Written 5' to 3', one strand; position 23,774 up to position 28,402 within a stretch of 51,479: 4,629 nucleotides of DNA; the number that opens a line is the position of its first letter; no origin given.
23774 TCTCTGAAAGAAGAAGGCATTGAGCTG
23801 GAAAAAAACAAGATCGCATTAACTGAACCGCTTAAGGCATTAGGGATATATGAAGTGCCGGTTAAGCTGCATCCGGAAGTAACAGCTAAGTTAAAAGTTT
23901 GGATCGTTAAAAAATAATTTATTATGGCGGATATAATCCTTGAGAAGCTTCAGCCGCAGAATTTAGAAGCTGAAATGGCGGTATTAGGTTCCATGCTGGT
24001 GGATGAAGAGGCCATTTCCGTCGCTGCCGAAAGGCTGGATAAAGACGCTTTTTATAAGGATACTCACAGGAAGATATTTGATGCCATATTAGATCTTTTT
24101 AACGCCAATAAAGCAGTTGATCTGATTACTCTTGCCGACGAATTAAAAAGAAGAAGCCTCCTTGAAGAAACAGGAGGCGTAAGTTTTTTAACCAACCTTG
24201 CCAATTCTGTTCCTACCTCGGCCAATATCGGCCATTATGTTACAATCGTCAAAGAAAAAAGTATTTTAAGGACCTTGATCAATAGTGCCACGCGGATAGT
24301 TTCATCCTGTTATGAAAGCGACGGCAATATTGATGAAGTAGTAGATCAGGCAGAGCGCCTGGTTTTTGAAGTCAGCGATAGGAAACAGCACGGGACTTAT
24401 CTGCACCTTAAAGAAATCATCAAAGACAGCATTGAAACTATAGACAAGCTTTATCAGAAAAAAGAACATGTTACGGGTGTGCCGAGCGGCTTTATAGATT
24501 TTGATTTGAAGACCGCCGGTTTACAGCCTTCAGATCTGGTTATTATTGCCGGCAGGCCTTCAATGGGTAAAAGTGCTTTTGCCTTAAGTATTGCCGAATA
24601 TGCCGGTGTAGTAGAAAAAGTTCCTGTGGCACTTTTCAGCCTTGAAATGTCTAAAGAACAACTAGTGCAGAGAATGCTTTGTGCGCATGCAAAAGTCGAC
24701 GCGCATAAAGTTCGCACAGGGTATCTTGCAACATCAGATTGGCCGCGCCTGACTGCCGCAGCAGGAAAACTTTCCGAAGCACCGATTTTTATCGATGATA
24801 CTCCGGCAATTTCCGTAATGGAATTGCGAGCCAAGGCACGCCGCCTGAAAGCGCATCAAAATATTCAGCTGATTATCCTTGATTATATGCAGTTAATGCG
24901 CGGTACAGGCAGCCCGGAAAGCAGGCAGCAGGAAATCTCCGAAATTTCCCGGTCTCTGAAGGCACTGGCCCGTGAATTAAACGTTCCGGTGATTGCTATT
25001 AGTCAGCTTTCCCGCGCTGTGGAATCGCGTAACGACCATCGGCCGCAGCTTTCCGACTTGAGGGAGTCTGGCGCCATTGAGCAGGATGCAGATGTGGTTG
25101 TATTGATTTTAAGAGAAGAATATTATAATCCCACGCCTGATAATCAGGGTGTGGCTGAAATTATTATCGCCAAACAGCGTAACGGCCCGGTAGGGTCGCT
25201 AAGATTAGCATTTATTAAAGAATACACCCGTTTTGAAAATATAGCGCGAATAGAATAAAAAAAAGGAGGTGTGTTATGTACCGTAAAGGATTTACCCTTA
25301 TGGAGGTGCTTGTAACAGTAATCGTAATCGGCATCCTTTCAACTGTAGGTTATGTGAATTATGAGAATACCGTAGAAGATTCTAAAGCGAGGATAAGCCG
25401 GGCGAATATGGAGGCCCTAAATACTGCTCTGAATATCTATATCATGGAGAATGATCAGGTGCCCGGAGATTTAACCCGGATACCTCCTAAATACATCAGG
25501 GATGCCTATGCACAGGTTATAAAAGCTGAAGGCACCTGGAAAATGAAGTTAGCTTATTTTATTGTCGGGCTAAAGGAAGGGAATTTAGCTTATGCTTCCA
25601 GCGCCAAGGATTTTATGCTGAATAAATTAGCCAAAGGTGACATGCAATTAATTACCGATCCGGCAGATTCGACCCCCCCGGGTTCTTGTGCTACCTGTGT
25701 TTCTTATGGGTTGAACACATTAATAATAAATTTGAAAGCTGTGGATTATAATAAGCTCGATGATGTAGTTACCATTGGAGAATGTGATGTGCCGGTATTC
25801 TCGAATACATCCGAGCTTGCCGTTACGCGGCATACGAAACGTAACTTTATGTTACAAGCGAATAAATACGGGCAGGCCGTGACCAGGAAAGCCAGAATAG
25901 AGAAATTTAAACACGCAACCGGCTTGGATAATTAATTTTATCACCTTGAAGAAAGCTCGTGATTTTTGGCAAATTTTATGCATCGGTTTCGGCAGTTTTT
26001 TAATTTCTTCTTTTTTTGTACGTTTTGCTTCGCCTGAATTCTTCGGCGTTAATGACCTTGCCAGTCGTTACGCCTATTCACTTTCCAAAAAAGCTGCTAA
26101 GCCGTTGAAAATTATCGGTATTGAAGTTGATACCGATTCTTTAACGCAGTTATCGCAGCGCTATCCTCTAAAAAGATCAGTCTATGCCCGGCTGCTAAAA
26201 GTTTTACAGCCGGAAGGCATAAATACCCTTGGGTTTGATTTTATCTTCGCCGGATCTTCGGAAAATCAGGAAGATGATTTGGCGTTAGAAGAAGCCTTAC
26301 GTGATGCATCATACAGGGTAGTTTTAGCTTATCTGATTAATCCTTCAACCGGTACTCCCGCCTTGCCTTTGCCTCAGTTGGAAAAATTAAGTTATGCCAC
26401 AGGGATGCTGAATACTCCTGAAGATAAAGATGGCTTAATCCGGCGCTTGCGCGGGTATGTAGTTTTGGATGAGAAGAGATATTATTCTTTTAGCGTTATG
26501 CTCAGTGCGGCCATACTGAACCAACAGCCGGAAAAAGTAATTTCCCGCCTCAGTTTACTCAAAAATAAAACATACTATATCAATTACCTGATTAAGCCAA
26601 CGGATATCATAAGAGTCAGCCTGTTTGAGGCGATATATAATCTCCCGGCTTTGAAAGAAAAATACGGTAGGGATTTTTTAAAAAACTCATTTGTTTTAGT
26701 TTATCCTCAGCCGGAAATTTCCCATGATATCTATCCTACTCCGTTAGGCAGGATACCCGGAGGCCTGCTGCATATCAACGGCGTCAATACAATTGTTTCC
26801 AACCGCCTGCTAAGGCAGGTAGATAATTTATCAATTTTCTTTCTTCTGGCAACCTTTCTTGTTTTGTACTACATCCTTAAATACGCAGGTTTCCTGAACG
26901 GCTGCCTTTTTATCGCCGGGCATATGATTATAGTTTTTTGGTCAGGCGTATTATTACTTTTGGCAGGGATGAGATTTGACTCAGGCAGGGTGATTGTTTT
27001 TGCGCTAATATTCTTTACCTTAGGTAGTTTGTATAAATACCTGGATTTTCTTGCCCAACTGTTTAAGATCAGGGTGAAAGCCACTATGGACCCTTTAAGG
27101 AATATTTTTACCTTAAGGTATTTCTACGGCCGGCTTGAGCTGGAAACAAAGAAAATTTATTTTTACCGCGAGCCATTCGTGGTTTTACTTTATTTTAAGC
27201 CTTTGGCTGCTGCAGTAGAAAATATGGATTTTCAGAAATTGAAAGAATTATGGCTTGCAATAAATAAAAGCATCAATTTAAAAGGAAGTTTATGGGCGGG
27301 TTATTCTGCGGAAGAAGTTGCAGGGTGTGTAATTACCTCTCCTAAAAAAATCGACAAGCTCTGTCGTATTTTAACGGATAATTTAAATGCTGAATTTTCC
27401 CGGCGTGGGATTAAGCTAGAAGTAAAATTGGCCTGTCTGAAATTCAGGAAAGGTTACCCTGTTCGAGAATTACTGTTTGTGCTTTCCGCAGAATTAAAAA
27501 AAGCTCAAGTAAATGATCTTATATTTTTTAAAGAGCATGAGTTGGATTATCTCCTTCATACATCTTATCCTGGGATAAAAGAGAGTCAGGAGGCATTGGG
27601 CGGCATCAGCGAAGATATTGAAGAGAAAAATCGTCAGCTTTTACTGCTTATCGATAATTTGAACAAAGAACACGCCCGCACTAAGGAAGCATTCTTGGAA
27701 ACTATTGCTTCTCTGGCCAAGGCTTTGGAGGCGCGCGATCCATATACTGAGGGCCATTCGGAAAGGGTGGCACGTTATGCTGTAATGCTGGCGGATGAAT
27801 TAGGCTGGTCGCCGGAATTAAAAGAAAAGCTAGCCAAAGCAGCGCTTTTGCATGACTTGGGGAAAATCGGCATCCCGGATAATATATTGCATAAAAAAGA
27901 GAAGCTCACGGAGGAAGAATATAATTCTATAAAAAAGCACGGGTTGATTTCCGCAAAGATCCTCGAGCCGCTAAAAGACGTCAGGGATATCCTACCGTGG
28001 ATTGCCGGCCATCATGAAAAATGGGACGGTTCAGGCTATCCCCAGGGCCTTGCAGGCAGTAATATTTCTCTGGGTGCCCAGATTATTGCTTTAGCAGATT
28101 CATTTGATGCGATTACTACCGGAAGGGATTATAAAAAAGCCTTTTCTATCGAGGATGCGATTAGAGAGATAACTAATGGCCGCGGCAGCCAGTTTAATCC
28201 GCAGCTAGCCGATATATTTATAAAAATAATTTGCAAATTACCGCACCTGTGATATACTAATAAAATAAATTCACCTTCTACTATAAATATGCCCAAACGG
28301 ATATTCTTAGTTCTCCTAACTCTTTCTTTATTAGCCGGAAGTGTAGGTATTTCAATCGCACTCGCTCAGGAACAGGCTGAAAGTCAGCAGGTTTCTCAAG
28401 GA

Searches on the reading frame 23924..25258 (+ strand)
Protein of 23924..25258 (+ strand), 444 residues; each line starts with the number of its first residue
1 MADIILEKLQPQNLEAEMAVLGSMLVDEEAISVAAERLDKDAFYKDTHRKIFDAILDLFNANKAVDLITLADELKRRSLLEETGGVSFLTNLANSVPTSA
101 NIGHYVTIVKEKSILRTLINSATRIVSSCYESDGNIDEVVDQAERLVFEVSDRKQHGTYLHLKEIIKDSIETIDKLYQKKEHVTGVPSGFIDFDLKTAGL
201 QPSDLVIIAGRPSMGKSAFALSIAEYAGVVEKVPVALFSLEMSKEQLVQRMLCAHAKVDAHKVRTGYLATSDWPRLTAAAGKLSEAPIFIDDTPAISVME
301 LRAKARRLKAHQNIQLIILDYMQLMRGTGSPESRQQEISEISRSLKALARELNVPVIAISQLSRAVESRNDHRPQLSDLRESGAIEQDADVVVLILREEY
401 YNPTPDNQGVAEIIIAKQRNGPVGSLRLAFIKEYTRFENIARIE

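Call 16: search_protein_families(library=pfam, proteins=[window:23924-25258:+], max_evalue=0.00001)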
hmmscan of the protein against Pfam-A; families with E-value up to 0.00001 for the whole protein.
window:23924-25258:+ (444 aa): 3 families
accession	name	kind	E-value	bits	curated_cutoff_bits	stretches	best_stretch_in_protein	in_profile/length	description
PF03796.21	DnaB_C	-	2.8e-112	374.7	27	1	185-439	1-255/255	DnaB-like helicase C terminal domain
PF00772.26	DnaB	-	7.7e-35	119.5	23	1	10-111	2-103/103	DnaB-like helicase N terminal domain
PF13481.12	AAA_25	-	3.9e-12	46.6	27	1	203-362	33-190/195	AAA domain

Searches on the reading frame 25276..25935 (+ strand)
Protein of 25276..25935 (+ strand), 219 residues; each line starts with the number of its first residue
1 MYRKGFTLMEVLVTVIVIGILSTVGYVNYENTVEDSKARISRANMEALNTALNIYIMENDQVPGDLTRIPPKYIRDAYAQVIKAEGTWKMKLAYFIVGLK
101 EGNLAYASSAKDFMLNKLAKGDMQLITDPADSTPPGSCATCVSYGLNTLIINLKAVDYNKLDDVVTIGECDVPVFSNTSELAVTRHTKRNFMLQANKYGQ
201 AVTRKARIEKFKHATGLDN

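Call 85: search_protein_families(library=ncbifam, proteins=[window:25276-25935:+], max_evalue=0.01)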
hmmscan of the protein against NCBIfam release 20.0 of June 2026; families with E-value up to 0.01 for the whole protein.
window:25276-25935:+ (219 aa): 9 families
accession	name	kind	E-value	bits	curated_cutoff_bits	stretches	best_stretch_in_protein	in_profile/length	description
TIGR01710.1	typeII_sec_gspG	equivalog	5e-10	39.5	88.85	1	4-64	1-61/134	type II secretion system major pseudopilin GspG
TIGR02532.1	IV_pilin_GFxxxE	domain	1.2e-07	31.2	16.3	1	3-26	1-24/24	prepilin-type N-terminal cleavage/methylation domain-containing protein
NF041775.1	typeIV_PilA_Myxo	equivalog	3.6e-06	27.1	400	1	4-61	11-68/214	type IV pilin protein PilA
NF007862.0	PRK10574.1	equivalog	5.7e-05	23.3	138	1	3-36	4-37/145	prepilin peptidase-dependent pilin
TIGR01708.2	typeII_sec_gspH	equivalog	0.00042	20.4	80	1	4-47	2-45/169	type II secretion system minor pseudopilin GspH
NF040999.1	pilin_ComGC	equivalog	0.00065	19.9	75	1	4-64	2-62/84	competence type IV pilus major pilin ComGC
NF007800.0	PRK10506.1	equivalog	0.0019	18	158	1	3-32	8-37/163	prepilin peptidase-dependent protein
TIGR01711.1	gspJ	equivalog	0.002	17.9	64.85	1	4-60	1-56/192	type II secretion system minor pseudopilin GspJ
NF040982.1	ComGD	equivalog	0.0094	16.4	70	0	4-45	2-43/139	competence type IV pilus minor pilin ComGD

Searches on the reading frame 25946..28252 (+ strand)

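Call 16: search_protein_families(library=pfam, proteins=[window:25946-28252:+], max_evalue=0.00001)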
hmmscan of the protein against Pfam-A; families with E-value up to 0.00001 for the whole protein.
window:25946-28252:+ (768 aa): 3 families
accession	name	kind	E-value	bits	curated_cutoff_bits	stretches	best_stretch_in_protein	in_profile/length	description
PF13487.12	HD_5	-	2.4e-39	135.2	27.2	1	590-754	3-170/170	HD domain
PF05226.16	CHASE2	-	4.2e-27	95.8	26.3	1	45-305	31-251/257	CHASE2 domain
PF01966.28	HD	-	4.2e-26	92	22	1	603-722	3-115/116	HD domain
